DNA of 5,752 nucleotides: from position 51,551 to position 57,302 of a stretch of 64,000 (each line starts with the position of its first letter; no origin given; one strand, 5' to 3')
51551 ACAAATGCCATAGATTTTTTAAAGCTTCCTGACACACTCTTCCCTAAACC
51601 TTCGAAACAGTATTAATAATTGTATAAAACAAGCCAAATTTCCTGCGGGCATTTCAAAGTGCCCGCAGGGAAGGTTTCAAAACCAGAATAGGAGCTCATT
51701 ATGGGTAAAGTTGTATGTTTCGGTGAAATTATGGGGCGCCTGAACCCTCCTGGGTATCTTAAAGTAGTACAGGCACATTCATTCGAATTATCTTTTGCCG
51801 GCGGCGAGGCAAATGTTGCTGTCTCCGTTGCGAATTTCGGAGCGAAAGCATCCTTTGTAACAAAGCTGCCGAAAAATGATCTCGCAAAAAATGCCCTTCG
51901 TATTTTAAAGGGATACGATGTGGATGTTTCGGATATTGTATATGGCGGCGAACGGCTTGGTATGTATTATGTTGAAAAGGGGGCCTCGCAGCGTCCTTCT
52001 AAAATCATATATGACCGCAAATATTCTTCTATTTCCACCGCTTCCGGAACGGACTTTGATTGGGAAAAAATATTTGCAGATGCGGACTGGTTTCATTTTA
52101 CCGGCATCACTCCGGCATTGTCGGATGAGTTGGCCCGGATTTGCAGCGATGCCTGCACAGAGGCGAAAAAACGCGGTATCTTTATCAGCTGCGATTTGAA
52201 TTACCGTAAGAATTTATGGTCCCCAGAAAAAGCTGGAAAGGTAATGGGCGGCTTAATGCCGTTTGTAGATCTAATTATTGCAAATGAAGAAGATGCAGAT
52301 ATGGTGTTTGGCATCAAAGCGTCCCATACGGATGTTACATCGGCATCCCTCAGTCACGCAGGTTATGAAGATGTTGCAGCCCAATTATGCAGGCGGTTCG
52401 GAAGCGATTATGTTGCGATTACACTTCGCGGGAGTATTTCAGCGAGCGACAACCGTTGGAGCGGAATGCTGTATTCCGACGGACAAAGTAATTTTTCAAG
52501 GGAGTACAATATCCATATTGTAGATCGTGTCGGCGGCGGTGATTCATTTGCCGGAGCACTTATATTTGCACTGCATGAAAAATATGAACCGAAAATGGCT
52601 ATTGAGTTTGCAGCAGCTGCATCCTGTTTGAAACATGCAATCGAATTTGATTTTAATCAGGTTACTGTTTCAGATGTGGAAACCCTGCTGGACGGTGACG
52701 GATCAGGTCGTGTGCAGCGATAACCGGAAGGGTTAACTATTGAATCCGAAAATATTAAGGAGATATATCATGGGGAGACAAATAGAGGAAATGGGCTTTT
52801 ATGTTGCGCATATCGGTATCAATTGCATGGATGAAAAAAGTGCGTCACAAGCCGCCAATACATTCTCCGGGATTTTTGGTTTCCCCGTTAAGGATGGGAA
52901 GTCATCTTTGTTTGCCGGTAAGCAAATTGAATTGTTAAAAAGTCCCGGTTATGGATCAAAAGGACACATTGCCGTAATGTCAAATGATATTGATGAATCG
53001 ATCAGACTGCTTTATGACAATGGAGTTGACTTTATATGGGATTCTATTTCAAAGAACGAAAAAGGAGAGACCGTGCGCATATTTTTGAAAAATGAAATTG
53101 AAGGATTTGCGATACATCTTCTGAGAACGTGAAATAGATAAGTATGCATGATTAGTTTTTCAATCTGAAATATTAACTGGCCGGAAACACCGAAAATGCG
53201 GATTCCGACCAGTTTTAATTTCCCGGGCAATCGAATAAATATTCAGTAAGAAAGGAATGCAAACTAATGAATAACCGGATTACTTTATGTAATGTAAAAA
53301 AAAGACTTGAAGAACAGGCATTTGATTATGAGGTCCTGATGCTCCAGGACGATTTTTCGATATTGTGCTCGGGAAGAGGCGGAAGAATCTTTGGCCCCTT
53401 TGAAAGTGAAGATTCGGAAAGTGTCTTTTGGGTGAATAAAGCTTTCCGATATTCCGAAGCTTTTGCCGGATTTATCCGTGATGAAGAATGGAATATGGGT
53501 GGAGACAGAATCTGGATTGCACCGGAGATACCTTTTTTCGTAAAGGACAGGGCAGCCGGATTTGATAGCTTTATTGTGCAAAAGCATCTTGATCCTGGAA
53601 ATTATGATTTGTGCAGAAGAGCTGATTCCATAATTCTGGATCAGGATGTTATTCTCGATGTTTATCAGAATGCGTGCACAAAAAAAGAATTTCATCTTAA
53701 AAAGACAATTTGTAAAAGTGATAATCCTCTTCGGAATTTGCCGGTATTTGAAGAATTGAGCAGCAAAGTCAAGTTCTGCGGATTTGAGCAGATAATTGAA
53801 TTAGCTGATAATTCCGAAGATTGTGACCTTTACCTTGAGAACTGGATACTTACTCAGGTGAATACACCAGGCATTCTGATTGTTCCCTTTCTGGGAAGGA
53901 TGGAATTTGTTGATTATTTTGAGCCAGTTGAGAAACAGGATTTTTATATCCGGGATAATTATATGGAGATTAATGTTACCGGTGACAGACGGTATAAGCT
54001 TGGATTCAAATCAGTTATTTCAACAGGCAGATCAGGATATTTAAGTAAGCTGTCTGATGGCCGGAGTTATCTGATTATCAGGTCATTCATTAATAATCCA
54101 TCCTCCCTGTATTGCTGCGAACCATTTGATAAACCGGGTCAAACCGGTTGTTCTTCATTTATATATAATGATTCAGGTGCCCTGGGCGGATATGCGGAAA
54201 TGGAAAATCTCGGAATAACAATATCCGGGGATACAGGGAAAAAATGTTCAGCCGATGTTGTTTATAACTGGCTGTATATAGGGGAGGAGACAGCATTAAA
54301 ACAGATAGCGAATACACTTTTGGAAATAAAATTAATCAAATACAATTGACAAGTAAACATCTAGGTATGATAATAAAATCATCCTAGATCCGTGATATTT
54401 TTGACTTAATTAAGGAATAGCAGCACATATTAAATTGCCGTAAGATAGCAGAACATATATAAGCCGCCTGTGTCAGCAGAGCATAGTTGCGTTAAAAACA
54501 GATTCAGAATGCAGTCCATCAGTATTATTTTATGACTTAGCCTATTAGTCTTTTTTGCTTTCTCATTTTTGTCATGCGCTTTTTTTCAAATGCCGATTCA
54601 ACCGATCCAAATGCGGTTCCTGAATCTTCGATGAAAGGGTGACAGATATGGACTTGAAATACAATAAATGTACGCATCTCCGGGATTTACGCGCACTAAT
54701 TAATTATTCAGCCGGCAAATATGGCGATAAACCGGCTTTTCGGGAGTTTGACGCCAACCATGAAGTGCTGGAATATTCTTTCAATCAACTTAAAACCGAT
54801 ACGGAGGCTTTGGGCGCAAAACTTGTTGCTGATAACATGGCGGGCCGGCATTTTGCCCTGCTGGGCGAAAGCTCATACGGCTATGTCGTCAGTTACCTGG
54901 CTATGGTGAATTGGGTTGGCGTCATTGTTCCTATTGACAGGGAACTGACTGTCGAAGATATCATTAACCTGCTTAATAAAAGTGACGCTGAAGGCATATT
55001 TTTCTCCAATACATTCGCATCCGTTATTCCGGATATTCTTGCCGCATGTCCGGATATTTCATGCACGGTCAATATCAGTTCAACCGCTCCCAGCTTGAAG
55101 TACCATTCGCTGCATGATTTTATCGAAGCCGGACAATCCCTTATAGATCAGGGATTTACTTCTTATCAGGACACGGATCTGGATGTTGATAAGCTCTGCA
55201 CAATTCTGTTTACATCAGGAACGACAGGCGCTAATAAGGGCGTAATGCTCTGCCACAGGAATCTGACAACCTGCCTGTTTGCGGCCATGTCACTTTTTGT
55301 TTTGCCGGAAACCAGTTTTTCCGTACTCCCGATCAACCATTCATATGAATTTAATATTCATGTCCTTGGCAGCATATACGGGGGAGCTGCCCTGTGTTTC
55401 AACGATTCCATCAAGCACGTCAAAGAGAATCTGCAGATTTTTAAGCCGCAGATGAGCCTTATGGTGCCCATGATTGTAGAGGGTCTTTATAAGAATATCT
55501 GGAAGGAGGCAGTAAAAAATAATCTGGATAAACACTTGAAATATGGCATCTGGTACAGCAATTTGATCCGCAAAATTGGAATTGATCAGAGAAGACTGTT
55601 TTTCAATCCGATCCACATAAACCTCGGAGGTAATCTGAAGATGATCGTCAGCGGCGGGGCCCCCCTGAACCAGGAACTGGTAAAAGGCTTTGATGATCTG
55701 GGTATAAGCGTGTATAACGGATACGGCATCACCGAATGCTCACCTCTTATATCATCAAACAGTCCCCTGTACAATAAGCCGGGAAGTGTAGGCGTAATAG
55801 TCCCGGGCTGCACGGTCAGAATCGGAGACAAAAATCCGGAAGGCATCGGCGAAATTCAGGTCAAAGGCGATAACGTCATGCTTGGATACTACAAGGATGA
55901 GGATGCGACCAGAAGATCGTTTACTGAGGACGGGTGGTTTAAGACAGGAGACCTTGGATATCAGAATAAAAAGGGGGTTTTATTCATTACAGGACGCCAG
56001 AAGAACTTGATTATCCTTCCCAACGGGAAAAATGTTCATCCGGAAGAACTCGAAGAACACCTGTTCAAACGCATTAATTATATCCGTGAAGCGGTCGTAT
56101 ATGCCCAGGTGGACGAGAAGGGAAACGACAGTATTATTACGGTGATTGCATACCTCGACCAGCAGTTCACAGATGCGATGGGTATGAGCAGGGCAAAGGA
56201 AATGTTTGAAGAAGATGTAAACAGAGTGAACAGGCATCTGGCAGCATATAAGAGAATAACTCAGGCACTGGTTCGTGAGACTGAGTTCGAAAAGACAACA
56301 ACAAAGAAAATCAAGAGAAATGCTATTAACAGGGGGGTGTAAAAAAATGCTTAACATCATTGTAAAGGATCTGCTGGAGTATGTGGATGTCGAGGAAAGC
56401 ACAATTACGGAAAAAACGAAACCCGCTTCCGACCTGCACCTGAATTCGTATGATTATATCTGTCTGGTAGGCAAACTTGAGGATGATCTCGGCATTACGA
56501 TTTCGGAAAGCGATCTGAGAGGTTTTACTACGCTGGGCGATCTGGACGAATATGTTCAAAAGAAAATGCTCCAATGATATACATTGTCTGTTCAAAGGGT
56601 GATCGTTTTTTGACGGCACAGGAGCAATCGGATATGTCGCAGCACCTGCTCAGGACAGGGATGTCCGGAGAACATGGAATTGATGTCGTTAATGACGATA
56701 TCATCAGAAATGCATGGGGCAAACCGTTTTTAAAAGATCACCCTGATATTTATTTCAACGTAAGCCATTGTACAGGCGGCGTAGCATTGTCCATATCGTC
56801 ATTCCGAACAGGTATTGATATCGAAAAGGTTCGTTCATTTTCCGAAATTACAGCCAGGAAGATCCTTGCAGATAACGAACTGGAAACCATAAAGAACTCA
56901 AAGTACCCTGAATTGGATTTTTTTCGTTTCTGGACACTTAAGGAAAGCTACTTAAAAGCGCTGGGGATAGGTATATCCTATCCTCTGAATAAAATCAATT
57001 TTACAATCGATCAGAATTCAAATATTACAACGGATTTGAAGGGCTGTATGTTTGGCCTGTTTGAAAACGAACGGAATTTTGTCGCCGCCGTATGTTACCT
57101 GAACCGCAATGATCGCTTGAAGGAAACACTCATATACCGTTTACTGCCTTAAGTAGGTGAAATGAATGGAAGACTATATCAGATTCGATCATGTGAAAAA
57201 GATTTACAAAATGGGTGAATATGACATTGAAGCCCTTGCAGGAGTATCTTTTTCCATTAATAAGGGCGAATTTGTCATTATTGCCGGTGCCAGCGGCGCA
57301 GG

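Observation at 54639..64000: Compact NRPS-independent lipid-amide-type biosynthetic cluster: acyl-AMP ligase, ACP, Sfp PPTase, MacB-like exporter and two standalone C domains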

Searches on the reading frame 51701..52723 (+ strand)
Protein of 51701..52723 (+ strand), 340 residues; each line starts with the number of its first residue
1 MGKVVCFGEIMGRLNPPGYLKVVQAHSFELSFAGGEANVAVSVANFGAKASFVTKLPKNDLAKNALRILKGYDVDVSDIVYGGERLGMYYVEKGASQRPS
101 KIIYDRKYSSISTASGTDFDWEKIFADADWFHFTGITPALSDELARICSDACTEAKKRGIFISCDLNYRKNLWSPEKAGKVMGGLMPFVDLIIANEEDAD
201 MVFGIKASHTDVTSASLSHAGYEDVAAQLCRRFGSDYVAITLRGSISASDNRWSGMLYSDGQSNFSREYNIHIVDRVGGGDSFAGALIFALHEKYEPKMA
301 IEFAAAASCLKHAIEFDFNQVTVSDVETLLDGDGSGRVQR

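Call 3: search_protein_families(library=pfam, proteins=[window:51701-52723:+], max_evalue=0.01)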
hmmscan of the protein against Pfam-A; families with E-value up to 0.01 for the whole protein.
window:51701-52723:+ (340 aa): 2 families
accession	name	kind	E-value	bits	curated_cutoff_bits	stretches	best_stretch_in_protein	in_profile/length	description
PF00294.29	PfkB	-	3.9e-32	112.2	25.8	1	1-310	1-288/302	pfkB family carbohydrate kinase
PF08543.17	Phos_pyr_kin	-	0.00034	20.5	27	1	171-315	102-233/246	Phosphomethylpyrimidine kinase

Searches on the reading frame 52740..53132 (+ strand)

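Call 3: search_protein_families(library=pfam, proteins=[window:52740-53132:+], max_evalue=0.01)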
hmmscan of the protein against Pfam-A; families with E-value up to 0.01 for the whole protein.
window:52740-53132:+ (130 aa): 1 family
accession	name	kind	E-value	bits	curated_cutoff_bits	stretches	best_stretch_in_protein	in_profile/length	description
PF13669.12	Glyoxalase_4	-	0.0093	16.7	27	0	76-110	71-105/109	Glyoxalase/Bleomycin resistance protein/Dioxygenase superfamily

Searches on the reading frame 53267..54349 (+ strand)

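Call 3: search_protein_families(library=pfam, proteins=[window:53267-54349:+], max_evalue=0.01)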
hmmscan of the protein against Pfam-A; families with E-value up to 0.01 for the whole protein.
window:53267-54349:+ (360 aa): 1 family
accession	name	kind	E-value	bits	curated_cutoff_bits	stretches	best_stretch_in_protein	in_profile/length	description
PF20583.3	DUF6786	-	1.7e-08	34.1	27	1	45-356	43-369/376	Family of unknown function (DUF6786)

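Call 4: search_protein_families(library=ncbifam, proteins=[window:53267-54349:+], max_evalue=0.01)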
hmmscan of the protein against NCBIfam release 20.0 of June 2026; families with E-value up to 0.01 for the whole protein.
window:53267-54349:+ (360 aa): 0 families

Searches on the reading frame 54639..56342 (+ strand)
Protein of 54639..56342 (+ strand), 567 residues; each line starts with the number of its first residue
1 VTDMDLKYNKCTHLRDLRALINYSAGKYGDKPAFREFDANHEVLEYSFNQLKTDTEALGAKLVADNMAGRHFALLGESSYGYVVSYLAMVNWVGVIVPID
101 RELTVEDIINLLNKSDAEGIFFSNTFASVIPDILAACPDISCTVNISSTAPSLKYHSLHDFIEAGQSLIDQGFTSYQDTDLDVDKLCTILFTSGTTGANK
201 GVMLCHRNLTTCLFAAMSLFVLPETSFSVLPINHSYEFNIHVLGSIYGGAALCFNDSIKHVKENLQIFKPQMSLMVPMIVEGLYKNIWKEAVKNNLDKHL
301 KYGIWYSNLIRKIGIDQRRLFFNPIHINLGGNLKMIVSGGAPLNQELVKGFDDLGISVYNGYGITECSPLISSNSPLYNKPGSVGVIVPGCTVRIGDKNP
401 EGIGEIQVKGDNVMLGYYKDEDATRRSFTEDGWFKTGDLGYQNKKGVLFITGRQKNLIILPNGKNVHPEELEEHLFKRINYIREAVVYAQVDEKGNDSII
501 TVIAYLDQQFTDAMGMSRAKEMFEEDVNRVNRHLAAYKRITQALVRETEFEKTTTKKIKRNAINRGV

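Call 3: search_protein_families(library=pfam, proteins=[window:54639-56342:+], max_evalue=0.01)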
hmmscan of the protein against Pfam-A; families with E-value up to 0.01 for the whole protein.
window:54639-56342:+ (567 aa): 2 families
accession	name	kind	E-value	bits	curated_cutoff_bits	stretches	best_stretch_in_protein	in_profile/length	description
PF00501.34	AMP-binding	-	2.9e-55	188.1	29.9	1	24-418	4-384/384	AMP-binding enzyme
PF23562.2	AMP-binding_C_3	-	3.9e-05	24.4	20.8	1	456-564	2-109/124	AMP-binding enzyme C-terminal domain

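Call 4: search_protein_families(library=ncbifam, proteins=[window:54639-56342:+], max_evalue=0.01)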
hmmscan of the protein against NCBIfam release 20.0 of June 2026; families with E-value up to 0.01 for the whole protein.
window:54639-56342:+ (567 aa): 102 families (the best 25 are shown)
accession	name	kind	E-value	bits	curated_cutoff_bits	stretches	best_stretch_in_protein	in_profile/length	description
NF004837.0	PRK06187.1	subfamily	3.1e-69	233.6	476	2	332-563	287-518/531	long-chain-fatty-acid--CoA ligase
TIGR01923.1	menE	equivalog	2e-51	175.3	330.15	2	332-494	225-386/442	o-succinylbenzoate--CoA ligase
NF005702.0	PRK07514.1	subfamily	2.7e-46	158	558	2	331-561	270-494/506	malonyl-CoA synthase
NF004114.0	PRK05605.1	equivalog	8.4e-46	156.4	766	2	333-564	340-566/575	long-chain-fatty-acid--CoA ligase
NF052269.1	Staph_lig_FadD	equivalog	9.6e-45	152.8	650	2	332-565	266-491/499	long-chain-fatty-acid--CoA ligase FadD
NF002966.0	PRK03640.1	equivalog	7.3e-44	150.2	556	2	331-564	254-477/483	o-succinylbenzoate--CoA ligase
NF005801.1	PRK07656.1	equivalog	2.4e-43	148.5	657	2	332-492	280-439/500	FadD3 family acyl-CoA ligase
NF006182.0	PRK08316.1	subfamily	8e-43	146.7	663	2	355-560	312-511/523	fatty acyl-CoA synthetase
NF005307.0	PRK06839.1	equivalog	2.3e-42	145.3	748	2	333-563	266-489/496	o-succinylbenzoate--CoA ligase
NF006181.0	PRK08314.1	subfamily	2.3e-39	135.1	705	2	332-558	320-545/563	long-chain-fatty-acid--CoA ligase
NF004758.0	PRK06087.1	equivalog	9.2e-39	133.3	736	2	332-562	304-530/548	medium-chain fatty-acid--CoA ligase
NF009233.0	PRK12583.1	subfamily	2.4e-38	131.9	832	2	337-561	323-544/558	fatty acid CoA ligase family protein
NF006523.0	PRK08974.1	equivalog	3.4e-38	131.1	884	2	332-561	326-547/561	long-chain-fatty-acid--CoA ligase FadD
NF004511.1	PRK05852.1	equivalog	4.2e-38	131.2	650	2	332-512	275-460/505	FadD7 family fatty acid--CoA ligase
NF004229.0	PRK05677.1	subfamily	1e-37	129.9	879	2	332-559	327-547/563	long-chain-fatty-acid--CoA ligase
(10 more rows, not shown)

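Call 13: search_solved_structures(query=window:54639-56342:+, max_evalue=1e-10, show_alignments=0)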
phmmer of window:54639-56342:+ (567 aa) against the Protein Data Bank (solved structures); distinct sequences matched with E-value up to 1e-10: 93 (the best 60 are shown).
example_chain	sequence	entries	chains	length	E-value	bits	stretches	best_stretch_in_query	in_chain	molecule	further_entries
6k4c_A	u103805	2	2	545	3.4e-32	114.6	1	331-493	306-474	Ancestral luciferase AncLamp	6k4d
4gxq_A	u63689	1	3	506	1.3e-31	112.7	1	328-515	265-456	Malonyl CoA synthetase, Benzoate-CoA ligase Chimeric protein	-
4gxr_A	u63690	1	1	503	2.8e-31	111.6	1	328-495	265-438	Malonyl CoA synthetase, Benzoate-CoA ligase Chimeric protein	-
4fuq_A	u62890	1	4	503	4.3e-31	111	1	328-490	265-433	Malonyl CoA synthetase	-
4fut_A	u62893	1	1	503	4.3e-31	111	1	328-490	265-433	Malonyl CoA synthetase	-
5bsw_A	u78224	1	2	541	1.7e-27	99.1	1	332-499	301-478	4-coumarate--CoA ligase 2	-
5u95_A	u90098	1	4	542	2.5e-27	98.5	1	332-500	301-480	4-coumarate--CoA ligase 2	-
4g37_A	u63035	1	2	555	2.7e-27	98.4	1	331-496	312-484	Luciferin 4-monooxygenase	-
6q2m_A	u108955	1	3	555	2.8e-27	98.4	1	331-496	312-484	Luciferin 4-monooxygenase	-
5bsm_A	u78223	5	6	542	3.2e-27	98.2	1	332-499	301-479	4-coumarate--CoA ligase 2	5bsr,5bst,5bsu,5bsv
5kyv_A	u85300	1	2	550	4.8e-27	97.6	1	331-496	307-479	Luciferin 4-monooxygenase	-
3a9u_A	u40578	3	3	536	7.8e-27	96.9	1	332-510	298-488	4-coumarate--CoA ligase | 4-coumarate:CoA ligase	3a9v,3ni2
3qya_A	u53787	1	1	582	1.1e-26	96.4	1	331-487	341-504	Luciferase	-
6hps_A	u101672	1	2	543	1.3e-26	96.2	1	331-496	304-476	Luciferin 4-monooxygenase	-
5kyt_A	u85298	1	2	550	1.4e-26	96.1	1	331-496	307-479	Luciferin 4-monooxygenase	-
3kxw_A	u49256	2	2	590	2.6e-14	55.6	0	401-562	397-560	Saframycin Mx1 synthetase B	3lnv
8jyl_A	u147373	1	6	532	6.5e-14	54.3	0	336-527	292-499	Acyl-acyl carrier protein synthetase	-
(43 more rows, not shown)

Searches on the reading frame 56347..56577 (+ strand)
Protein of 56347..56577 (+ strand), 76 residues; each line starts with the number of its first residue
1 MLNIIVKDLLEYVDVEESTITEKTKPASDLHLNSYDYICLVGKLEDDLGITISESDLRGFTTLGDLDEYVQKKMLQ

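Call 3: search_protein_families(library=pfam, proteins=[window:56347-56577:+], max_evalue=0.01)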
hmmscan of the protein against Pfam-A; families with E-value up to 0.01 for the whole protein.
window:56347-56577:+ (76 aa): 1 family
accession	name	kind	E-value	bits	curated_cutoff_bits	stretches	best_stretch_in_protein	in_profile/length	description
PF00550.31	PP-binding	-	0.0001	23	20.8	1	14-69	12-66/67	Phosphopantetheine attachment site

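Call 4: search_protein_families(library=ncbifam, proteins=[window:56347-56577:+], max_evalue=0.01)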
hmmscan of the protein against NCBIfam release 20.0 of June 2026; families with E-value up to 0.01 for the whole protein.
window:56347-56577:+ (76 aa): 13 families
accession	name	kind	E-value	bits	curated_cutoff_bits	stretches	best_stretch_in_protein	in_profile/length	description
NF002150.0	PRK00982.1-4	subfamily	4.4e-10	39.7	66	1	9-73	14-78/80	acyl carrier protein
NF002148.0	PRK00982.1-2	subfamily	1.9e-09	37.2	71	1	10-73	14-77/79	acyl carrier protein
TIGR00517.1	acyl_carrier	equivalog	1.3e-07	31.3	70.45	1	11-73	14-76/77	acyl carrier protein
NF009104.0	PRK12449.1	equivalog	7.2e-07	29.1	70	1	15-74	20-79/80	acyl carrier protein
NF040636.1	AcpM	exception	1.2e-06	28.4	146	1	11-72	16-77/93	meromycolate extension acyl carrier protein AcpM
NF006031.0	PRK08172.1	equivalog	1.4e-06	28.8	76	1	8-74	11-78/82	acyl carrier protein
NF002151.0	PRK00982.1-5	equivalog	1.4e-06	28.3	92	1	7-73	10-76/78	acyl carrier protein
NF058660.1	cispen_ACP_AmcB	equivalog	3.3e-06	27.2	80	1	3-73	8-78/80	cispentacin biosynthesis acyl carrier protein AmcB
NF002147.0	PRK00982.1-1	equivalog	6.2e-06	26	84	1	11-73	18-80/83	acyl carrier protein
NF004533.0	PRK05883.1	equivalog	1.4e-05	24.8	72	1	9-74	32-97/100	acyl carrier protein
NF002149.0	PRK00982.1-3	equivalog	1.7e-05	24.7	106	1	7-73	10-76/78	acyl carrier protein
NF003757.0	PRK05350.1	equivalog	8.5e-05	22.6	65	1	3-73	9-79/83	acyl carrier protein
NF005798.0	PRK07639.1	equivalog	0.0029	18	100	1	8-73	16-81/91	petrobactin biosynthesis protein AsbD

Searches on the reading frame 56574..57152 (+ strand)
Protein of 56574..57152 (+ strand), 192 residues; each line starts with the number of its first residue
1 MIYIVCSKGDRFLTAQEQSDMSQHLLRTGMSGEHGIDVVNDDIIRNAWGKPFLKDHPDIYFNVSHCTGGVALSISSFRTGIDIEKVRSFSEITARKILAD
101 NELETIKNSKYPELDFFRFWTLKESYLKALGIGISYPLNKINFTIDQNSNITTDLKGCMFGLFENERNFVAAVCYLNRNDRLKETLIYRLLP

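Call 3: search_protein_families(library=pfam, proteins=[window:56574-57152:+], max_evalue=0.01)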
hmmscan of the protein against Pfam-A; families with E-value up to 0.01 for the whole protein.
window:56574-57152:+ (192 aa): 3 families
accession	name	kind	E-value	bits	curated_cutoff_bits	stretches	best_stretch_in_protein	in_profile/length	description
PF01648.25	ACPS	-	6.5e-16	58.8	25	1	80-174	3-111/111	4'-phosphopantetheinyl transferase superfamily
PF22320.2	Zona_CL1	-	0.00035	20.9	26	1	99-173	47-119/131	Zonadhesin, first cohesin-like domain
PF22624.1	AASDHPPT_N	-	0.007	17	27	0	19-70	37-93/100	4'-phosphopantetheinyl transferase, N-terminal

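Call 4: search_protein_families(library=ncbifam, proteins=[window:56574-57152:+], max_evalue=0.01)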
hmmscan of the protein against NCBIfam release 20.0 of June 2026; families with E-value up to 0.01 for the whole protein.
window:56574-57152:+ (192 aa): 8 families
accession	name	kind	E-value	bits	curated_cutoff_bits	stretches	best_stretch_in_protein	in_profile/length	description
NF042922.1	4PPT_HetI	equivalog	1.9e-16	60.1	370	1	22-182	63-231/235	4'-phosphopantetheinyl transferase HetI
NF047349.1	4PPT_AusB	equivalog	5.5e-15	55.4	225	1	46-179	68-192/205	aureusimine biosynthesis 4'-phosphopantetheinyl transferase AusB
TIGR00556.1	pantethn_trn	domain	2.9e-10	40.3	45.35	1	79-158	5-95/128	phosphopantetheine--protein transferase domain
NF007676.0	PRK10351.1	equivalog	9.1e-10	38.5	174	1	42-144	50-156/195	4'-phosphopantetheinyl transferase AcpT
TIGR00516.1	acpS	equivalog_domain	7.3e-05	23.1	59.8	1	89-149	22-82/125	holo-ACP synthase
NF007604.0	PRK10251.1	equivalog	0.00049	19.7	169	1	58-133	86-164/209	enterobactin synthase subunit EntD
NF011255.0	PRK14661.1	equivalog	0.00078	19.4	209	1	79-143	5-70/169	holo-[acyl-carrier-protein] synthase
NF011250.0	PRK14656.1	equivalog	0.0036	17.4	175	0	94-139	27-72/126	holo-[acyl-carrier-protein] synthase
